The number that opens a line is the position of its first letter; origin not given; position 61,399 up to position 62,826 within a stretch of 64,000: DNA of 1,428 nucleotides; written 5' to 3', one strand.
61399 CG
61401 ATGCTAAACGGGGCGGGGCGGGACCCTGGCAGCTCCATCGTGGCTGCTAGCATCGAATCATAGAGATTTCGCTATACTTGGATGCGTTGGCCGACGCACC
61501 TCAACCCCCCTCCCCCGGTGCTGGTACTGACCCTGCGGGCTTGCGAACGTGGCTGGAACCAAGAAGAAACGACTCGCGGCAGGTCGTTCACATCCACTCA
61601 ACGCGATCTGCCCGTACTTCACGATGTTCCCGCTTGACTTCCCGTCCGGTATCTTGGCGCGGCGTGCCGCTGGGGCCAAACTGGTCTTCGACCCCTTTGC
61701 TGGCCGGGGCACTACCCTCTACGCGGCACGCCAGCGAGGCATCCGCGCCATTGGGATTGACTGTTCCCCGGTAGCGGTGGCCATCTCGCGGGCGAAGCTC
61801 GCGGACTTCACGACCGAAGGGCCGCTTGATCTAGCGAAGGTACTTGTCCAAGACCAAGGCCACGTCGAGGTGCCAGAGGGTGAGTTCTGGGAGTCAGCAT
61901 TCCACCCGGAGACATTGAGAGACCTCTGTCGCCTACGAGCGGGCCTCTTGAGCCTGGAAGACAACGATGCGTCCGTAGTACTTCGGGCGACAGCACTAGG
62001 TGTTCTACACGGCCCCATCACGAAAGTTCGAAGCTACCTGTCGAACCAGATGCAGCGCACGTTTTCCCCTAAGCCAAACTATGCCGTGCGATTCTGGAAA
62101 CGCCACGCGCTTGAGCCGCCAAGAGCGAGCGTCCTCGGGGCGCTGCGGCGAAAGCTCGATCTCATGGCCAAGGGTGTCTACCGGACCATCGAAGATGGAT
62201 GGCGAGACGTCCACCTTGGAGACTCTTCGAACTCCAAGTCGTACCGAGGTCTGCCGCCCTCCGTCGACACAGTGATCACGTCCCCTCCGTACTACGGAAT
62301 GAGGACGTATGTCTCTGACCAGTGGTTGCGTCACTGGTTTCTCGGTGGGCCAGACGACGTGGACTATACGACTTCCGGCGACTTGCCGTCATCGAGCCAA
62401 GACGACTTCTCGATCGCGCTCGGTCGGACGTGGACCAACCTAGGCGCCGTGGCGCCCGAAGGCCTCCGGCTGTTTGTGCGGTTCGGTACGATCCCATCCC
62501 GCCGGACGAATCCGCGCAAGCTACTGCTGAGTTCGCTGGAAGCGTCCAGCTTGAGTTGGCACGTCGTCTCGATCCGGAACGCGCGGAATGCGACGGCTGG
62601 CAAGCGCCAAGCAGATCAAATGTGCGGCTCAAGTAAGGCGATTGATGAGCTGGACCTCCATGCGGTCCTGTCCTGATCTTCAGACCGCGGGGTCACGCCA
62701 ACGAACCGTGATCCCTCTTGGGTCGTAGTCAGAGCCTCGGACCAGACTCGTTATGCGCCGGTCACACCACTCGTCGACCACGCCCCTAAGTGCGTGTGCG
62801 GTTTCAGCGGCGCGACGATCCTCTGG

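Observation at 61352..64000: Low-GC insertion carrying an SPPY-type DNA methyltransferase convergent with an Upf1/DNA2-like SF1B helicase, continuing off the window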

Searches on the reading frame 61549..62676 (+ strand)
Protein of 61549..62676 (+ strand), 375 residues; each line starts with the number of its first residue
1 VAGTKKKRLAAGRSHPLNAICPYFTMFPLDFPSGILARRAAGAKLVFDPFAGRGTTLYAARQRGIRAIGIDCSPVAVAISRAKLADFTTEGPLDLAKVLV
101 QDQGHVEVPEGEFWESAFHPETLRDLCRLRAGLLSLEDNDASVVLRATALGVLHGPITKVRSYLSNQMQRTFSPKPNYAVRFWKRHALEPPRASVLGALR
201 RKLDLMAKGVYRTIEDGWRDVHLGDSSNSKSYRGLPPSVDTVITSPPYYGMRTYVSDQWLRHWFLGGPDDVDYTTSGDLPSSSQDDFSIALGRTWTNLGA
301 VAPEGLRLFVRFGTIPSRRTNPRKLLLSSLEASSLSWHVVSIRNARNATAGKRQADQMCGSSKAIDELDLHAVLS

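Call 4: search_protein_families(library=pfam, proteins=[window:61549-62676:+], max_evalue=0.01)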
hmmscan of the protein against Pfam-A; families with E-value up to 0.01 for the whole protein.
window:61549-62676:+ (375 aa): 1 family
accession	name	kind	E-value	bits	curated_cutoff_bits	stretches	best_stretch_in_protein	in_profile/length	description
PF01555.25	N6_N4_Mtase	-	6.8e-09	36.4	26.7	1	22-79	161-218/221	DNA methylase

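Call 6: search_protein_families(library=padloc, proteins=[window:61549-62676:+], max_evalue=0.01)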
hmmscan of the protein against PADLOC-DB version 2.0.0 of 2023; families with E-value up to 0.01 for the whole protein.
window:61549-62676:+ (375 aa): 44 families (the best 25 are shown)
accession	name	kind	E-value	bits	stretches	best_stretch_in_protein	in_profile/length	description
PDLC03325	MTase_II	-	5.9e-17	59.5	1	15-266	65-320/426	Type II methyltransferase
PDLC03224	MTase_II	-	1.7e-12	45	1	45-133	96-189/481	Type II methyltransferase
PDLC03387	MTase_II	-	2.3e-11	41.4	2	24-85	215-276/289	Type II methyltransferase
PDLC03353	MTase_II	-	6.6e-10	36.9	1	23-84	189-250/260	Type II methyltransferase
PDLC03364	MTase_II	-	1.3e-09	35.5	1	17-85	32-101/380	Type II methyltransferase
PDLC03322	MTase_II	-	5.1e-09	33.5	1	42-85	64-107/446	Type II methyltransferase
PDLC03309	MTase_II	-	6e-09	33.3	1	213-258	48-92/353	Type II methyltransferase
PDLC03249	MTase_II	-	7.1e-08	29.7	1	44-88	140-184/541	Type II methyltransferase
PDLC03369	MTase_II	-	1.4e-07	28.7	1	39-90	137-187/532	Type II methyltransferase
PDLC03306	MTase_II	-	4.1e-07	27.3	1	33-86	46-97/422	Type II methyltransferase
PDLC03354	MTase_II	-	5.8e-07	26.9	1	43-86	341-384/425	Type II methyltransferase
PDLC03339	MTase_II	-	6.1e-07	26.5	1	35-86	222-273/399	Type II methyltransferase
PDLC03316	MTase_II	-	8e-07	26.4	1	45-78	336-369/390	Type II methyltransferase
PDLC03228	MTase_II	-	8.2e-07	27.1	1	43-86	164-207/227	Type II methyltransferase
PDLC03377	MTase_II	-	9.1e-07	25.8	1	46-84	125-163/504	Type II methyltransferase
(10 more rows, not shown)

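Call 7: search_protein_families(library=ncbifam, proteins=[window:61549-62676:+], max_evalue=0.01)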
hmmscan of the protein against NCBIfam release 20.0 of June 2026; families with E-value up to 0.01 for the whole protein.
window:61549-62676:+ (375 aa): 3 families
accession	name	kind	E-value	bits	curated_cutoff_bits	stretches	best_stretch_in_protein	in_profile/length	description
NF050803.1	DnaMtaseCcrMCaul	equivalog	0.0016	17.4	830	1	41-113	204-275/350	adenine-specific DNA-methyltransferase CcrM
NF010253.0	PRK13699.1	subfamily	0.0022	17.7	244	1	42-72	163-193/226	DNA methyltransferase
TIGR01177.1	TIGR01177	hypoth_equivalog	0.0066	15.8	316.55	0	43-91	183-231/330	TIGR01177 family methyltransferase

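Call 11: find_homologous_proteins(query=window:61549-62676:+, max_evalue=0.00001)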
Query window:61549-62676:+ (375 aa): 2404 proteins with E <= 0.00001 among 8000 candidates; the best 120 are listed.
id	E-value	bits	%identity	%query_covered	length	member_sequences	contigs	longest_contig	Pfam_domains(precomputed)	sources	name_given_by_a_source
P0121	4.6e-234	794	100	93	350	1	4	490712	PF01555.25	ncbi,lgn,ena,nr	ncbi:MAG: site-specific DNA-methyltransferase [Holophagales bacterium]|nr:site-specific DNA-methyltr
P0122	4.9e-166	571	71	96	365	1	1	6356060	PF01555.25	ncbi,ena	-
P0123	5.4e-159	547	65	98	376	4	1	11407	PF01555.25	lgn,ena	-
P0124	1.6e-154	533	65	99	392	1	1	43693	PF01555.25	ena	-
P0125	3.1e-154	532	63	100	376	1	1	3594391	PF01555.25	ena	-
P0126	1.9e-153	529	64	96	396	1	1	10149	PF01555.25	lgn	-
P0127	3.8e-153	528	66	98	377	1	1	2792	PF01555.25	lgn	-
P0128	2.2e-152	526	62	99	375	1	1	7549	PF01555.25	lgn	-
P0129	2.9e-150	519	62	99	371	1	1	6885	PF01555.25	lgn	-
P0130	1.1e-149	517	62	99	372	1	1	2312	PF01555.25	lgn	-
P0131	1.3e-149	517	63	96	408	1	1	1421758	PF01555.25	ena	-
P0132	3.8e-149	515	62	98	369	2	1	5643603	PF01555.25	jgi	jgi:SAM-dependent methyltransferase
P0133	9.6e-148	510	62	100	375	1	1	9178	PF01555.25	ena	-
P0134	1.3e-147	510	65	93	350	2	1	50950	PF01555.25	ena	-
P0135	4.4e-147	508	61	99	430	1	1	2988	PF01555.25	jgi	jgi:hypothetical protein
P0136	7.6e-146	504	61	99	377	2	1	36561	PF01555.25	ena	-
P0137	1.5e-145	503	63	93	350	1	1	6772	PF01555.25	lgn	-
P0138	6.2e-144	498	61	99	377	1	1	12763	PF01555.25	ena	-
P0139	5.0e-142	492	60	98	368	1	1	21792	PF01555.25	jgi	jgi:hypothetical protein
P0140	2.1e-141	490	63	93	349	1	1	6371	PF01555.25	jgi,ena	-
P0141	3.5e-141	489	60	96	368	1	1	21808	PF01555.25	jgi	jgi:hypothetical protein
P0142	7.1e-141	488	60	99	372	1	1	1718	PF01555.25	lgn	-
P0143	4.6e-132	459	60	96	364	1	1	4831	PF01555.25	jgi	jgi:hypothetical protein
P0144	6.2e-131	455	58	93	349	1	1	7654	PF01555.25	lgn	-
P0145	6.8e-129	448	58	93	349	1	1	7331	PF01555.25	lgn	-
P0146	8.4e-126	438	56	99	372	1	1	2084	PF01555.25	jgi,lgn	-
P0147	2.9e-125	436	57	98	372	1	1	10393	PF01555.25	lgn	-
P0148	7.1e-125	435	58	92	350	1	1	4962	PF01555.25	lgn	-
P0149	1.2e-124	434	56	98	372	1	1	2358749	PF01555.25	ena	-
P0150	2.0e-124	434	60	83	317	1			PF01555.25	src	-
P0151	1.1e-123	431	58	93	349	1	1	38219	PF01555.25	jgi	jgi:hypothetical protein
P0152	2.6e-123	430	58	95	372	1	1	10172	PF01555.25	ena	-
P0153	3.4e-123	430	56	93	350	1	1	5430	PF01555.25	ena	-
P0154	1.8e-122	427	54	99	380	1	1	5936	PF01555.25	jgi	jgi:hypothetical protein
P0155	2.8e-121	423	54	100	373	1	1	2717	PF01555.25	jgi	jgi:hypothetical protein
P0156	1.1e-120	421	53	95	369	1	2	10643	PF01555.25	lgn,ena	-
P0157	2.2e-120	420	54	100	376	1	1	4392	PF01555.25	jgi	jgi:SAM-dependent methyltransferase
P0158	3.5e-120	420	56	95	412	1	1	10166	PF01555.25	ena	-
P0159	4.5e-120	419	54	99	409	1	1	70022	PF01555.25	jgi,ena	-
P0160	1.6e-119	417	53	99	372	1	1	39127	PF01555.25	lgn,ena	-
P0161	1.9e-119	417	53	99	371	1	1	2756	PF01555.25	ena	-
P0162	3.7e-117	410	52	97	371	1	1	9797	PF01555.25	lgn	-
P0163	7.7e-117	409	53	98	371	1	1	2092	PF01555.25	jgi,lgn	jgi:hypothetical protein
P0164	1.7e-116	408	54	95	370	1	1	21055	PF01555.25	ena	-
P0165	2.7e-116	407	55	93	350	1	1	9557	PF01555.25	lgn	-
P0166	3.2e-116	407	52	99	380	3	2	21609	PF01555.25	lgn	-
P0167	4.4e-115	403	52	97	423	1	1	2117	PF01555.25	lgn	-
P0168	8.5e-113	395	50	97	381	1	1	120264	PF01555.25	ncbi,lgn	-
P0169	3.8e-112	393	48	99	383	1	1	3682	PF01555.25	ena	-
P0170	4.0e-112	393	51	95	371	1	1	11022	PF01555.25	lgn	-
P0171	9.1e-112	392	51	95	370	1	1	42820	PF01555.25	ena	-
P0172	1.7e-111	391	54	93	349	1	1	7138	PF01555.25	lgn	-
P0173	1.7e-111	391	49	98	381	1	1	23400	PF01555.25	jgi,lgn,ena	-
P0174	1.8e-111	391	50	98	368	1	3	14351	PF01555.25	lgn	-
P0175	2.1e-111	391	51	97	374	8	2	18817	PF01555.25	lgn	-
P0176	3.9e-111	390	55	93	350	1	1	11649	PF01170.25,PF01555.25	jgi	jgi:23S rRNA G2445 N2-methylase RlmL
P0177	4.6e-111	390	49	97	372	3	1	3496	PF01555.25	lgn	-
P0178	1.1e-110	388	50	99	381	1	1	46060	PF01555.25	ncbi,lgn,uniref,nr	ncbi:DNA methylase [Methylobacter tundripaludum]|uniref:site-specific DNA-methyltransferase (cytosin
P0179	2.6e-110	387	51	98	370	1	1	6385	PF01555.25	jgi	jgi:hypothetical protein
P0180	3.5e-110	387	49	98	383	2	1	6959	PF01555.25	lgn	-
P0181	7.9e-110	386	50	95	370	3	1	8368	PF01555.25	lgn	-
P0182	1.2e-109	385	50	98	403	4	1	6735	PF01555.25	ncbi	-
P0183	2.0e-109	384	50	98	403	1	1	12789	PF01555.25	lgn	-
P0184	2.4e-109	384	50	97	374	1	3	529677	PF01555.25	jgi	jgi:hypothetical protein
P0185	2.9e-109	384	51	97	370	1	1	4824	PF01555.25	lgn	-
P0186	3.1e-109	384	49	98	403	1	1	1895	PF01555.25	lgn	-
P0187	3.1e-109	384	50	98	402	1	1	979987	PF01555.25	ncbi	-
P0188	3.9e-109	383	51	97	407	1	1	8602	PF01555.25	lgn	-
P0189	4.3e-109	383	49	98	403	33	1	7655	PF01555.25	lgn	-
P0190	5.1e-109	383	49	98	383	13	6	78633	PF01555.25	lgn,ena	-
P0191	5.2e-109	383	49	98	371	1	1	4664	PF01555.25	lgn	-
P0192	5.4e-109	383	50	97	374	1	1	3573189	PF01555.25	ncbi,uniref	ncbi:DNA methyltransferase [Cupriavidus pauculus]|uniref:DNA methyltransferase n=1 Tax=Cupriavidus p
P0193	6.0e-109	383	49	98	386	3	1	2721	PF01555.25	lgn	-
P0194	6.5e-109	383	49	98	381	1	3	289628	PF01555.25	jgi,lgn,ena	-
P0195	6.6e-109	383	48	96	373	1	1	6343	PF01555.25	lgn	-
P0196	8.7e-109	382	50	95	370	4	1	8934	PF01555.25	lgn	-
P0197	8.7e-109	382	49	98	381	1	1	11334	PF01555.25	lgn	-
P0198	8.7e-109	382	50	97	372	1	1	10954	PF01555.25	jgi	jgi:DNA methylase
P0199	1.0e-108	382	50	97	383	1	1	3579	PF01555.25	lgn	-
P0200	1.1e-108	382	49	98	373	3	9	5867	PF01555.25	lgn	-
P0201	1.2e-108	382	49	99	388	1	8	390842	PF01555.25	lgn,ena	-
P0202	1.4e-108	381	50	97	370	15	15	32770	PF01555.25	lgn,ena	-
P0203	1.5e-108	381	49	98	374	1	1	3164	PF01555.25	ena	-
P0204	1.7e-108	381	49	98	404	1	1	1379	PF01555.25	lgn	-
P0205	1.8e-108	381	49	97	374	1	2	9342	PF01555.25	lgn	-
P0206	2.2e-108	381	50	97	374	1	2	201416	PF01555.25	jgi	jgi:hypothetical protein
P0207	2.2e-108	381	50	99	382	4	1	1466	PF01555.25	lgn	-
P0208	2.3e-108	381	49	98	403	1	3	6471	PF01555.25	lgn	-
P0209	2.5e-108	381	49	98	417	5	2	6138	PF01555.25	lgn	-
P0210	2.6e-108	381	49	98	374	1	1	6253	PF01555.25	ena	-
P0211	2.7e-108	381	50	99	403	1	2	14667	PF01555.25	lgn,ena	-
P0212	2.7e-108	381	49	97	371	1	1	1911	PF01555.25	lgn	-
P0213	2.8e-108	380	49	98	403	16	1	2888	PF01555.25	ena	-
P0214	2.8e-108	380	50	97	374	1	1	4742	PF01555.25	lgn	-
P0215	2.9e-108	380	50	97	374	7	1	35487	PF01555.25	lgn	-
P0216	2.9e-108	380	49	98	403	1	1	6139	PF01555.25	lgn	-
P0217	5.2e-108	380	49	98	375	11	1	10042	PF01555.25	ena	-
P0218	5.6e-108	379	49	98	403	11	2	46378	PF01555.25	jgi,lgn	-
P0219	6.0e-108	379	51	95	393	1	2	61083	PF01555.25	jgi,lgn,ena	-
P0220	6.7e-108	379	46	99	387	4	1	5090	PF01555.25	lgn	-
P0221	6.7e-108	379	50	98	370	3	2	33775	PF01555.25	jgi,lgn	-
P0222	7.1e-108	379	50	97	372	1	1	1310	PF01555.25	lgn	-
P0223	7.6e-108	379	49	98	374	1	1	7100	PF01555.25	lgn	-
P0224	8.1e-108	379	51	97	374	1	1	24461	PF01555.25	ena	-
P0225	1.1e-107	379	51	98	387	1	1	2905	PF01555.25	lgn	-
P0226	1.1e-107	379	49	95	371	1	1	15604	PF01555.25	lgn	-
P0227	1.5e-107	378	50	98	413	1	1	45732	PF01555.25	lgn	-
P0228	1.8e-107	378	50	98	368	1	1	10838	PF01555.25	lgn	-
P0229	1.8e-107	378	51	98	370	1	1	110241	PF01555.25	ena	-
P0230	1.9e-107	378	51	97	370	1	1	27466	PF01555.25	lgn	-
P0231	2.3e-107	378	49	98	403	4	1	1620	PF01555.25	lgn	-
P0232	2.3e-107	377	48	96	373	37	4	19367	PF01555.25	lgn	-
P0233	2.4e-107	377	50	97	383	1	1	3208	PF01555.25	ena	-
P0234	2.4e-107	377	50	97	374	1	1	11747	PF01555.25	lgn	-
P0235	2.5e-107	377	50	97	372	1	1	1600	PF01555.25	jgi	jgi:hypothetical protein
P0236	2.9e-107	377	49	98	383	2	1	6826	PF01555.25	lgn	-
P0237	3.0e-107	377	49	98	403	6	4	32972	PF01555.25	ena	-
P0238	3.3e-107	377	49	97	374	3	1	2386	PF01555.25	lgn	-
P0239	3.3e-107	377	50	98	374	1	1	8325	PF01555.25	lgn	-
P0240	3.6e-107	377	49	97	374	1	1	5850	PF01555.25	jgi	-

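Call 12: find_encoding_contigs(protein=P0121, flank=10000, max_places=4)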
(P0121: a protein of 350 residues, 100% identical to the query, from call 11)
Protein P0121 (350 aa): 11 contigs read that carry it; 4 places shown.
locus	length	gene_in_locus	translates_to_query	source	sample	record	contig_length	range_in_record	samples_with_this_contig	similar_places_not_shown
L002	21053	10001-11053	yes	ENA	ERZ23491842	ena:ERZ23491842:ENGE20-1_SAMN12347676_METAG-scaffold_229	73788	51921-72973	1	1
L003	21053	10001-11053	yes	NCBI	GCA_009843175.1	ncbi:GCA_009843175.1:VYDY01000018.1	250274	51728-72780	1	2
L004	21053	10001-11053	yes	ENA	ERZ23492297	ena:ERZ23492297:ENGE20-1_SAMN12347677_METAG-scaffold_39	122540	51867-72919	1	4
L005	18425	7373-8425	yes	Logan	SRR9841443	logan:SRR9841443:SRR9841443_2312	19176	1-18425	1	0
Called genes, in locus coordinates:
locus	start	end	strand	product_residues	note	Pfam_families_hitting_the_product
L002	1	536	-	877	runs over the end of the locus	PF01411:tRNA-synt_2c, PF07973:tRNA_SAD, PF02272:DHHA1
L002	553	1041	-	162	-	PF21982:RecX_HTH1, PF02631:RecX_HTH2 (weak)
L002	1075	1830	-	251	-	-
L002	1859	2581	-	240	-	PF01556:DnaJ_C, PF00684:DnaJ_CXXCXGXG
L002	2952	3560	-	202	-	PF01025:GrpE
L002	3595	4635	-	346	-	PF01628:HrcA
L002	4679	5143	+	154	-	PF22811:Zn_ribbon_NrdR, PF03477:ATP-cone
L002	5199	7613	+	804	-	PF02190:LON_substr_bdg, PF00004:AAA, PF07728:AAA_5, PF22667:Lon_lid, PF05362:Lon_C, PF13541:ChlI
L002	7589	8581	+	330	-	PF00586:AIRS, PF02769:AIRS_C (weak)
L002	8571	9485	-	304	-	PF09339:HTH_IclR (faint), PF13384:HTH_23 (faint), PF12728:HTH_17 (faint), PF13411:MerR_1 (faint)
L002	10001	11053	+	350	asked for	PF01555:N6_N4_Mtase (weak)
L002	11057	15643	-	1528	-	PF13604:AAA_30 (faint), PF13086:AAA_11, PF13245:AAA_19, PF13401:AAA_22 (faint), PF13087:AAA_12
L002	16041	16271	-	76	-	-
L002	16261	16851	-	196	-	-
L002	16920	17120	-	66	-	-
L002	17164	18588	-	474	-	PF01555:N6_N4_Mtase, PF04471:Mrr_cat (weak)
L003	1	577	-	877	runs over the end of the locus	PF01411:tRNA-synt_2c, PF07973:tRNA_SAD, PF02272:DHHA1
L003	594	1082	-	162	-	PF21982:RecX_HTH1, PF02631:RecX_HTH2 (weak)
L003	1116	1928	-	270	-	PF20260:PUA_4 (weak), PF04452:Methyltrans_RNA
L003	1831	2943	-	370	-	PF00226:DnaJ, PF01556:DnaJ_C, PF00684:DnaJ_CXXCXGXG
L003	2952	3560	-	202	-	PF01025:GrpE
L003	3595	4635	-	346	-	PF01628:HrcA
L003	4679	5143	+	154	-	PF22811:Zn_ribbon_NrdR, PF03477:ATP-cone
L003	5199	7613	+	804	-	PF02190:LON_substr_bdg, PF00004:AAA, PF07728:AAA_5, PF22667:Lon_lid, PF05362:Lon_C, PF13541:ChlI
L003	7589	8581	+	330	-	PF00586:AIRS, PF02769:AIRS_C (weak)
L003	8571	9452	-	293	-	PF09339:HTH_IclR (faint), PF12728:HTH_17 (faint), PF13384:HTH_23 (faint), PF13411:MerR_1 (faint)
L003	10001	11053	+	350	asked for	PF01555:N6_N4_Mtase (weak)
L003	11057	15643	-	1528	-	PF13604:AAA_30 (faint), PF13086:AAA_11, PF13245:AAA_19, PF13401:AAA_22 (faint), PF13087:AAA_12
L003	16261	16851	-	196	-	-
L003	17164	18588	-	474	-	PF01555:N6_N4_Mtase, PF04471:Mrr_cat (weak)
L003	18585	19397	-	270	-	PF12762:DDE_Tnp_IS1595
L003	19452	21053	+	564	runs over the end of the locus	PF13576:Pentapeptide_3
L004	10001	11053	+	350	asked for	PF01555:N6_N4_Mtase (weak)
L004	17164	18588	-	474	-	PF01555:N6_N4_Mtase, PF04471:Mrr_cat (weak)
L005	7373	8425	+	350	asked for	PF01555:N6_N4_Mtase (weak)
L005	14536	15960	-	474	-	PF01555:N6_N4_Mtase, PF04471:Mrr_cat (weak)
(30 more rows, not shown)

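Call 16: search_protein_families(library=pfam, proteins=[L003:11057-15643:-, L003:16041-16271:-, L003:16261-16851:-, L003:16920-17120:-, L003:17164-18588:-, L003:18585-19397:-], max_evalue=0.1)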
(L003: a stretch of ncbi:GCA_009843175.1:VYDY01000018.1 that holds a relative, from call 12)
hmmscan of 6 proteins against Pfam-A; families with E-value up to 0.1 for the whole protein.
L003:11057-15643:- (1528 aa): 11 families
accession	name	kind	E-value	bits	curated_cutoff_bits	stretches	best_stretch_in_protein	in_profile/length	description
PF13086.12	AAA_11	-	5.3e-19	69.4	27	2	1023-1107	2-89/257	AAA domain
PF13087.12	AAA_12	-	7.4e-15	55.5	27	1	1255-1471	14-191/195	AAA domain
PF13245.12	AAA_19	-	5.3e-14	53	25.1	1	1027-1230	1-133/134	AAA domain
PF13604.12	AAA_30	-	1.5e-10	41.6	27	2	1023-1086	2-59/191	AAA domain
PF13401.12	AAA_22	-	6.8e-06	26.9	27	1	1038-1144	6-84/130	AAA domain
PF13191.12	AAA_16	-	0.00028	21.9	32.6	1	1039-1109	26-95/167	AAA ATPase domain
PF00004.35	AAA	-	0.002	19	21.2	1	1041-1068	2-29/131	ATPase family associated with various cellular activities (AAA)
PF00580.27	UvrD-helicase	-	0.017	15.3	23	0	1023-1101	1-73/271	UvrD/REP helicase N-terminal domain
PF02562.22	PhoH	-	0.028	14.3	27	0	1024-1098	6-73/205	PhoH-like protein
PF20720.3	nSTAND3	-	0.033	14.3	27.2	1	1037-1065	17-45/155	Novel STAND NTPase 3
PF01443.25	Viral_helicase1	-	0.034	14.4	21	0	1187-1229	59-100/228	Viral superfamily 1 RNA helicase core domain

L003:16041-16271:- (76 aa): 0 families

L003:16261-16851:- (196 aa): 0 families

L003:16920-17120:- (66 aa): 0 families

L003:17164-18588:- (474 aa): 10 families
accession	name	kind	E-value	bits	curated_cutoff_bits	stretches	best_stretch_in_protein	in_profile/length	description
PF01555.25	N6_N4_Mtase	-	1.1e-49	169.8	26.7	1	32-303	2-218/221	DNA methylase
PF04471.18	Mrr_cat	-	1.2e-06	29.1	21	1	333-425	5-99/115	Restriction endonuclease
PF22722.2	NA-iREase1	-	9.1e-05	22.9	27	1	349-433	16-98/106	NACHT-associated inactive Restriction Endonuclease 1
PF13649.12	Methyltransf_25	-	0.00015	22.9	27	1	270-337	1-67/97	Methyltransferase domain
PF08241.18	Methyltransf_11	-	0.0006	20.8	21.2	0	274-337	4-63/95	Methyltransferase domain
PF03602.21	Cons_hypoth95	-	0.00072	19.7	24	1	28-49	111-132/182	Conserved hypothetical protein 95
PF02086.21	MethyltransfD12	-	0.00096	19.4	22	0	31-48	176-196/253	D12 class N6 adenine-specific DNA methyltransferase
PF13847.12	Methyltransf_31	-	0.0095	16.1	27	0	267-306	4-46/145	Methyltransferase domain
PF01239.28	PPTA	-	0.027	14.7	29.5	0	155-164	18-27/32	Protein prenyltransferase alpha subunit repeat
PF08242.18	Methyltransf_12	-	0.05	14.8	30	0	275-307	5-39/98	Methyltransferase domain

L003:18585-19397:- (270 aa): 1 family
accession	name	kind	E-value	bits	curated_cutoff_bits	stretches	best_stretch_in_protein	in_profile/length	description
PF12762.13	DDE_Tnp_IS1595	-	2.1e-38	132.1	27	1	83-230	2-153/153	ISXO2-like transposase domain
